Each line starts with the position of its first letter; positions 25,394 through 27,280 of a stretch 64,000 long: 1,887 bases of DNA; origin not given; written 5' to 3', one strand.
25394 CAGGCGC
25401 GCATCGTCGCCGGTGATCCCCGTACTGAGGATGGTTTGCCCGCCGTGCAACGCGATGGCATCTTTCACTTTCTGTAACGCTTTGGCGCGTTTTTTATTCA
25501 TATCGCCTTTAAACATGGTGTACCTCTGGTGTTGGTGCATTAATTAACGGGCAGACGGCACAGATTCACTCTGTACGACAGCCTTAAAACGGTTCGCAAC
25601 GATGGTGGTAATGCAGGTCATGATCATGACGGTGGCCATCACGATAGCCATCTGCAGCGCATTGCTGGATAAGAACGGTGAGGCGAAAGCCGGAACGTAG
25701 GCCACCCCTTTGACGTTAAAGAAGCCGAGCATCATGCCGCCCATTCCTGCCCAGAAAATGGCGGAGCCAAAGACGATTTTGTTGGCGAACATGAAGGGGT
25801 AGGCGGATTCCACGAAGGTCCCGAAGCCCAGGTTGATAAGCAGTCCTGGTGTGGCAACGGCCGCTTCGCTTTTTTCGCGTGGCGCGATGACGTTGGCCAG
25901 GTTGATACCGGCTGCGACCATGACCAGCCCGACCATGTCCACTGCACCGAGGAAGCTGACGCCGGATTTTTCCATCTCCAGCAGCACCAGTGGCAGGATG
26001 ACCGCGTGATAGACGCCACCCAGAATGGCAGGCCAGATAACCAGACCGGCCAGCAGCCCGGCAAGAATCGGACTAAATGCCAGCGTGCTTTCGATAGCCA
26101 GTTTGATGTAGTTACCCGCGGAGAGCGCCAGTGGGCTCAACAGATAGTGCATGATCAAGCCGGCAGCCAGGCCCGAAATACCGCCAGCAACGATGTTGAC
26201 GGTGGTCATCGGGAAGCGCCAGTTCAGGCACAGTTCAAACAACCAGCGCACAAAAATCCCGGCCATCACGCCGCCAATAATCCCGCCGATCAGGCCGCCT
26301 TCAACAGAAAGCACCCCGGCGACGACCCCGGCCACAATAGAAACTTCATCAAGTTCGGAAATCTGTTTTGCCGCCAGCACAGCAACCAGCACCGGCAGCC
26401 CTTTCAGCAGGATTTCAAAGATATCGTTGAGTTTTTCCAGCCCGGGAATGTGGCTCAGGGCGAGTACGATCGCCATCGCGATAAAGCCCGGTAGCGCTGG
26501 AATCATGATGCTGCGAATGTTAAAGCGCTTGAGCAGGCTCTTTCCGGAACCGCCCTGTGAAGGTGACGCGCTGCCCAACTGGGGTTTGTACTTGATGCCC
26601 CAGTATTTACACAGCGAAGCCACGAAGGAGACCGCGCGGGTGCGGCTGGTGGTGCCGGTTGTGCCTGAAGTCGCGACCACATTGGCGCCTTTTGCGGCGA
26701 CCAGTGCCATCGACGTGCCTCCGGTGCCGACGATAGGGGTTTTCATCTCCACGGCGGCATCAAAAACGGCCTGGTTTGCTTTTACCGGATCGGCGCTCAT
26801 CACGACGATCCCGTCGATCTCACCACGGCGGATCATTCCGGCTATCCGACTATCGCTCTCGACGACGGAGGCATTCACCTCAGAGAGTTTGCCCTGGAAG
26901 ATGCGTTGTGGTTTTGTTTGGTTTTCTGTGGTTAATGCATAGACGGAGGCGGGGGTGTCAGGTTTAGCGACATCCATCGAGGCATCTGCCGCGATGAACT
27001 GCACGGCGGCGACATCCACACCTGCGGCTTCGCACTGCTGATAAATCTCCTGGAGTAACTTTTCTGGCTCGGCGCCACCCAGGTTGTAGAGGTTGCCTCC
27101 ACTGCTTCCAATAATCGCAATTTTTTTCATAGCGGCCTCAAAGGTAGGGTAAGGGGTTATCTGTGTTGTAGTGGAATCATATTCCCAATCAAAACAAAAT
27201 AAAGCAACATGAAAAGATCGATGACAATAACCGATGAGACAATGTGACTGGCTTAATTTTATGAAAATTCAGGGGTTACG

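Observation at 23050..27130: Uncharacterised sugar-phosphate-like catabolic module: DeoR regulator, Cof phosphatase, TIM-barrel enzyme and a 528-aa two-domain membrane protein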

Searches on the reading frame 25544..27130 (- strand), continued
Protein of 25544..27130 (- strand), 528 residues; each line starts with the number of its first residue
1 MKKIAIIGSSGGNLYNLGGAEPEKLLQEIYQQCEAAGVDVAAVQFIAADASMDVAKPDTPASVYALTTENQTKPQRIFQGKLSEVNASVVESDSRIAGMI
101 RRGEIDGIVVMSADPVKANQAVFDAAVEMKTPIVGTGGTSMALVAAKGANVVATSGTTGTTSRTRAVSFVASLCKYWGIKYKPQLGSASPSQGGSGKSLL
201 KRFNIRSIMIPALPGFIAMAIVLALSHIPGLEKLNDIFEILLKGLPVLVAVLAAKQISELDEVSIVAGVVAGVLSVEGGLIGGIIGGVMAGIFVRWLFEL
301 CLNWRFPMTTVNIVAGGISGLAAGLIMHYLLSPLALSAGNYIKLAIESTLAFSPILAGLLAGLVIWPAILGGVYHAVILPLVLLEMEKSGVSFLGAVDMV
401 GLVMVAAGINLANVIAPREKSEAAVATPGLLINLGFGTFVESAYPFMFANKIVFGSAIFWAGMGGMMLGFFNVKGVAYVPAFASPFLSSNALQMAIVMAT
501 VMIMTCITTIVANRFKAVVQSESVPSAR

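Call 57: search_solved_structures(query=A1, max_evalue=10, show_alignments=4)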
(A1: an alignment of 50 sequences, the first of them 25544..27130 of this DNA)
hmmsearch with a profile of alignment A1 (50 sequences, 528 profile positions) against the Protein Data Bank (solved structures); distinct sequences matched with E-value up to 10: 7.
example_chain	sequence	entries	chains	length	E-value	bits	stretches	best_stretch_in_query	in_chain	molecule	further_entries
4rs3_A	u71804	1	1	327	0.016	17.2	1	102-188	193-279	ABC transporter, carbohydrate uptake transporter-2 (CUT2) family, periplasmic sugar-bindin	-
5hko_A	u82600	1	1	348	0.024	16.7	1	102-188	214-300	ABC transporter, carbohydrate uptake transporter-2 (CUT2) family, periplasmic sugar-bindin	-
4rsm_A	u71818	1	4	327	0.28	13.1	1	102-184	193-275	Periplasmic binding protein/LacI transcriptional regulator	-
3ma9_A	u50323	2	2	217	7.6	8.4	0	7-96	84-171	Transmembrane glycoprotein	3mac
9o5w_B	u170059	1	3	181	8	8.3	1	49-114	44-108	Hemagglutinin HA2 chain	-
2cmr_A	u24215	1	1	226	8.6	8.2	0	7-94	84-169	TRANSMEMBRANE GLYCOPROTEIN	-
2xra_A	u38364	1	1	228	9.7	8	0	7-94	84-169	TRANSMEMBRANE PROTEIN GP41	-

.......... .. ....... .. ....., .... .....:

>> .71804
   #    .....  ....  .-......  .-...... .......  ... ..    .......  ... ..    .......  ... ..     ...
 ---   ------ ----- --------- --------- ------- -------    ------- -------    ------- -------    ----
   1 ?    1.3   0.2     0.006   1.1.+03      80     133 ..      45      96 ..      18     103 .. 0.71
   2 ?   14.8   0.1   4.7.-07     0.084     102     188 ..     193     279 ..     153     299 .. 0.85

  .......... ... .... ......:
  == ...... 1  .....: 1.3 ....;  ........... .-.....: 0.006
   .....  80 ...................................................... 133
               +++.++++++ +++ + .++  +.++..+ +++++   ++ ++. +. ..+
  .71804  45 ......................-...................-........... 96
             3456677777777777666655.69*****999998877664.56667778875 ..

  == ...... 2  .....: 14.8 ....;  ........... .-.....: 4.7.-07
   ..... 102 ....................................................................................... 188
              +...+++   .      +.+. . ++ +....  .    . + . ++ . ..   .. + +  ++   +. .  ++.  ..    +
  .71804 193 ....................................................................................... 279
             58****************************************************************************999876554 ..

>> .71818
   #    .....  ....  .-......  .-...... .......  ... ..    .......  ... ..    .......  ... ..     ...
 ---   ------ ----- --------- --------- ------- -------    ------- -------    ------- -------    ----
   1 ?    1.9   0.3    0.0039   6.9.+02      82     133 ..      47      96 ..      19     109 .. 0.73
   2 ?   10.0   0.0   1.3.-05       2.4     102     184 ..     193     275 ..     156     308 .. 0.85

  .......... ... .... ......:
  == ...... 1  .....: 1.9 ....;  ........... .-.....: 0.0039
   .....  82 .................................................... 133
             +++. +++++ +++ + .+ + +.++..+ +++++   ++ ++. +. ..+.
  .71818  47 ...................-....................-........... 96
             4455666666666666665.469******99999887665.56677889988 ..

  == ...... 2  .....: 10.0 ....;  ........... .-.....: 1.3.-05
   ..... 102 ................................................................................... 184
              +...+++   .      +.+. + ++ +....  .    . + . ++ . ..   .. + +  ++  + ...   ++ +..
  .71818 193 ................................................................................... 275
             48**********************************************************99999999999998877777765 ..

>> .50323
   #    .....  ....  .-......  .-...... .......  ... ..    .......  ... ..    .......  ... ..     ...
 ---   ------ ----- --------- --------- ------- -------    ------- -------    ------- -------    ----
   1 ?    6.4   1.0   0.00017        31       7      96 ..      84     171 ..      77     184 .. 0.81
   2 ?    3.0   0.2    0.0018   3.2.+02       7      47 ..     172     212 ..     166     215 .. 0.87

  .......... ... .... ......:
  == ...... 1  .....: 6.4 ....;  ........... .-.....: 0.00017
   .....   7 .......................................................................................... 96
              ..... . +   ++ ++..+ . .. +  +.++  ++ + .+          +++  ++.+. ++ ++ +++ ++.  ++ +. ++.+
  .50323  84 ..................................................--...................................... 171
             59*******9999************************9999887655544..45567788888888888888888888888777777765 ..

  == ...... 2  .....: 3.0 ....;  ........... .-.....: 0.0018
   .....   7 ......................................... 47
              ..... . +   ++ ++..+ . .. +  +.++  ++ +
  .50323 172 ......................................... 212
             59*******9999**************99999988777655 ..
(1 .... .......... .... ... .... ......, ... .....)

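Call 100: search_protein_families(library=pfam, proteins=[L023:7334-8455:+, L023:8476-9708:+, L023:11725-12597:+, L023:12651-15476:-, L023:15704-16237:+], max_evalue=0.0001)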
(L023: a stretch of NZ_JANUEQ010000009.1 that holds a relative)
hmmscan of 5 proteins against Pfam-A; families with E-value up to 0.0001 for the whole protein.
L023:7334-8455:+ (373 aa): 2 families
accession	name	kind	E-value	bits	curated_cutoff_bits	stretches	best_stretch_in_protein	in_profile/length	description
PF01168.26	Ala_racemase_N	-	1.8e-71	240.8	24.1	1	22-233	1-220/220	Alanine racemase, N-terminal domain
PF00842.27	Ala_racemase_C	-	4.4e-39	133.4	25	1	248-369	1-125/127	Alanine racemase, C-terminal domain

L023:8476-9708:+ (410 aa): 1 family
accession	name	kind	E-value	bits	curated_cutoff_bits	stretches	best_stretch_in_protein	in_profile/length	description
PF00155.27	Aminotran_1_2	-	5.9e-87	292.6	19.7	1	40-406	2-361/361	Aminotransferase class I and II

L023:11725-12597:+ (290 aa): 3 families
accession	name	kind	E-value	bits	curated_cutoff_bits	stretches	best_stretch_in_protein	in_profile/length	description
PF08282.18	Hydrolase_3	-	1.5e-53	182.6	20.9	1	23-282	1-254/255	haloacid dehalogenase-like hydrolase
PF05116.19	S6PP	-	1.9e-12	47.7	20.3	1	152-265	105-215/247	Sucrose-6F-phosphate phosphohydrolase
PF00702.32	Hydrolase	-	1.2e-07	32.8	26.4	0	212-251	152-191/191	haloacid dehalogenase-like hydrolase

L023:12651-15476:- (941 aa): 10 families
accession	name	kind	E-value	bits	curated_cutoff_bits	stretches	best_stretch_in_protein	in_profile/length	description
PF17755.6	UvrA_DNA-bind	-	1e-39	135.7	23.2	1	290-399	1-110/110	UvrA DNA-binding domain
PF17760.6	UvrA_inter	-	3.3e-39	133.6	23.3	1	130-237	1-108/109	UvrA interaction domain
PF00005.33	ABC_tran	-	6.3e-21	75.9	25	1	810-861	89-137/137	ABC transporter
PF02463.25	SMC_N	-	6.9e-12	45.7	40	0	829-902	136-209/220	RecF/RecN/SMC N terminal domain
PF13555.12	AAA_29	-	1.1e-07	31.9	27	0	633-665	23-57/61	P-loop containing region of AAA domain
PF13191.12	AAA_16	-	3e-07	31.5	32.6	0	25-67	25-72/167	AAA ATPase domain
PF20703.3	nSTAND1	-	4.6e-07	30.3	27.1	0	15-106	24-95/379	Novel STAND NTPase 1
PF03193.22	RsgA_GTPase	-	1.2e-05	25.6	30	0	610-653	84-126/174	RsgA GTPase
PF13401.12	AAA_22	-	1.6e-05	25.7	27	0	635-654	7-26/130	AAA domain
PF13476.12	AAA_23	-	7e-05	24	27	0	3-40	1-35/201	AAA domain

L023:15704-16237:+ (177 aa): 1 family
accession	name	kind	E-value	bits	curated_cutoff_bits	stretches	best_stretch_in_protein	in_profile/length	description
PF00436.31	SSB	-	6.3e-41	139.1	26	1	6-112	1-103/104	Single-strand binding protein family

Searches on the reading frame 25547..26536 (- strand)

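Call 8: search_protein_families(library=pfam, proteins=[window:25547-26536:-], max_evalue=10)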
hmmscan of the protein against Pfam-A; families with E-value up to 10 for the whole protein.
seq(330 aa): 2 families
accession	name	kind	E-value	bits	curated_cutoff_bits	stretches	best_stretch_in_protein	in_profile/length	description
PF20721.2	C19orf12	-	0.052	13.8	30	1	55-94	31-70/163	C19orf12-like protein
PF05933.18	Fun_ATP-synt_8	-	1.2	9.8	26.1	0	247-261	6-20/48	Fungal ATP synthase protein 8 (A6L)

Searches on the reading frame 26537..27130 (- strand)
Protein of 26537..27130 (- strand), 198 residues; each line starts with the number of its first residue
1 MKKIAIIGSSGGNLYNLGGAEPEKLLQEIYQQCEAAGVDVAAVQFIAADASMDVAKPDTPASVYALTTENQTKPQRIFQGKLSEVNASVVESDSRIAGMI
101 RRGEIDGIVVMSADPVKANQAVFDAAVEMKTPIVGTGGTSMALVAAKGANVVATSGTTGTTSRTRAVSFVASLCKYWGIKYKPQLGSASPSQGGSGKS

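Call 8: search_protein_families(library=pfam, proteins=[window:26537-27130:-], max_evalue=10)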
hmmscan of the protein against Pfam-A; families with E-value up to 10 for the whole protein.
seq(198 aa): 3 families
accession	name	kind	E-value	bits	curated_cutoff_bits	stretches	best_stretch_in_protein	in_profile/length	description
PF20058.4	DUF6457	-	0.048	13.9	27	1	32-66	13-47/80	Domain of unknown function (DUF6457)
PF02142.27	MGS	-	0.14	12.7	24.1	1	126-163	9-45/94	MGS-like domain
PF18975.6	DUF5711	-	0.18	11.5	26.3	1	100-160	31-86/344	Family of unknown function (DUF5711)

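Call 45: search_solved_structures(query=A2, max_evalue=10, show_alignments=3)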
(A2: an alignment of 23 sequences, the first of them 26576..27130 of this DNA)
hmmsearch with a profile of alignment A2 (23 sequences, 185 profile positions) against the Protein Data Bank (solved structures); distinct sequences matched with E-value up to 10: 14.
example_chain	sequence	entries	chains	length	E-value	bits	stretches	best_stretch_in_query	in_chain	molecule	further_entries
5hko_A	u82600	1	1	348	0.048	16.9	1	103-182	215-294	ABC transporter, carbohydrate uptake transporter-2 (CUT2) family, periplasmic sugar-bindin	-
4rs3_A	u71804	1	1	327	0.053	16.8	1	103-182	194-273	ABC transporter, carbohydrate uptake transporter-2 (CUT2) family, periplasmic sugar-bindin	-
2ji2_A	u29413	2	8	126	0.47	13.7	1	99-133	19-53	Desulfoferrodoxin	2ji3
2ji1_A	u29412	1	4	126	0.47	13.7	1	99-133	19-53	Desulfoferrodoxin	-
4zk0_A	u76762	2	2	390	0.74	13.1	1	39-99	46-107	Serpin B4 | Serpin B3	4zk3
2zv6_A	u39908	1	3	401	0.79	13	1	39-99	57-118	Serpin B3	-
5jl4_A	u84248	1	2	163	0.8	12.9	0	151-182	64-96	Integrase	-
4rsm_A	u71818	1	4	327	0.92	12.8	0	103-162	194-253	Periplasmic binding protein/LacI transcriptional regulator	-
1ugo_A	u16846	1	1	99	1.2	12.4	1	8-84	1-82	Bcl2-associated athanogene 5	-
3ma9_A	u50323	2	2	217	1.5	12.1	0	8-49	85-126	Transmembrane glycoprotein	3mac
2xra_A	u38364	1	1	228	1.5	12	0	8-49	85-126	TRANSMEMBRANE PROTEIN GP41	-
1vzg_A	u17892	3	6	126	1.7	11.9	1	99-133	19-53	DESULFOFERRODOXIN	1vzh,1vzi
2cmr_A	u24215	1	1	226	1.7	11.9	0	8-49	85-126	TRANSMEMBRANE GLYCOPROTEIN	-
8frf_A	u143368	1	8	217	4.4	10.6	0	8-35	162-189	RBL7_C2_3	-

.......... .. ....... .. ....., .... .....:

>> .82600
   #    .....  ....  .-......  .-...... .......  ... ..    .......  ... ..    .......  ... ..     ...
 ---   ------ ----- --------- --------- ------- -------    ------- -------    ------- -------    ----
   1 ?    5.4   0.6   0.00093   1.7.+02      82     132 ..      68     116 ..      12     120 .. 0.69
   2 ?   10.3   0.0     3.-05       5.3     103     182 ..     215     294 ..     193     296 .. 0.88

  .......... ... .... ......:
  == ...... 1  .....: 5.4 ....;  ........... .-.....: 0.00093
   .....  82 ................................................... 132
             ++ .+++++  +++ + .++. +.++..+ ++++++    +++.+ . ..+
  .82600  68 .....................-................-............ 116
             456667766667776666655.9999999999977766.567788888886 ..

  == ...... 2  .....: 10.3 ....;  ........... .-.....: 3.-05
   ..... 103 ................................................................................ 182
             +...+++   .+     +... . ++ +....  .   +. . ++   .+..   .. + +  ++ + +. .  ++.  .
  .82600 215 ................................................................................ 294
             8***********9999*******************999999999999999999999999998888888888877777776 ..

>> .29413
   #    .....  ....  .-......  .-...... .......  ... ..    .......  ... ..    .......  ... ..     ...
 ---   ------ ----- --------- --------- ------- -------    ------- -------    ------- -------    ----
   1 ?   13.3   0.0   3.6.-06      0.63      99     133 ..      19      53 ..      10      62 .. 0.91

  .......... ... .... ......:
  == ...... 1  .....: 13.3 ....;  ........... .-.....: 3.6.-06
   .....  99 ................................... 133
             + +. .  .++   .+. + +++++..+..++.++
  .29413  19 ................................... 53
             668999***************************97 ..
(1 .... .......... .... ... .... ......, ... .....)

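Call 52: search_protein_families(library=pfam, alignment_id=A2, max_evalue=10)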
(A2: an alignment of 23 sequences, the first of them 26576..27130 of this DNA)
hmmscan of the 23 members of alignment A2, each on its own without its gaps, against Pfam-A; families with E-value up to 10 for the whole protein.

A. member 1, window:26576-27130:- (185 aa): 3 families
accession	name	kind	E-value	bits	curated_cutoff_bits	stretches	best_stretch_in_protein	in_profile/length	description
PF20058.4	DUF6457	-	0.043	14.1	27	1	32-66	13-47/80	Domain of unknown function (DUF6457)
PF02142.27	MGS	-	0.08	13.5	24.1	2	126-163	9-45/94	MGS-like domain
PF18975.6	DUF5711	-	0.15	11.7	26.3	1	99-160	30-86/344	Family of unknown function (DUF5711)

B. families by the number of members that match (of 23 scanned): 22 families
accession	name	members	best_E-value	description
PF13407.12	Peripla_BP_4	7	0.0014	Periplasmic binding protein domain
PF02142.27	MGS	5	0.00016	MGS-like domain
PF00365.25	PFK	2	0.0029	Phosphofructokinase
PF08808.17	RES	2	0.03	RES domain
PF00781.29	DAGK_cat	2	0.079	Diacylglycerol kinase catalytic domain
PF01262.27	AlaDh_PNT_C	1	0.041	Alanine dehydrogenase/PNT, C-terminal domain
PF20058.4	DUF6457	1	0.043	Domain of unknown function (DUF6457)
PF12953.12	DUF3842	1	0.05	Domain of unknown function (DUF3842)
PF17297.7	PEPCK_N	1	0.061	Phosphoenolpyruvate carboxykinase N-terminal domain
PF22117.2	Fer4_Nqo3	1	0.093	NADH-quinone oxidoreductase subunit 3, ferredoxin-like domain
PF00389.36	2-Hacid_dh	1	0.11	D-isomer specific 2-hydroxyacid dehydrogenase, catalytic domain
PF14353.12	CpXC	1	0.11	CpXC protein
PF14962.11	AIF-MLS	1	0.12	Mitochondria Localisation Sequence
PF12869.13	tRNA_anti-like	1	0.13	tRNA_anti-like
PF20698.3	PIN-TPR-GreABC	1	0.13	PIN domain associated with the TPR-GreAB-C-PIN system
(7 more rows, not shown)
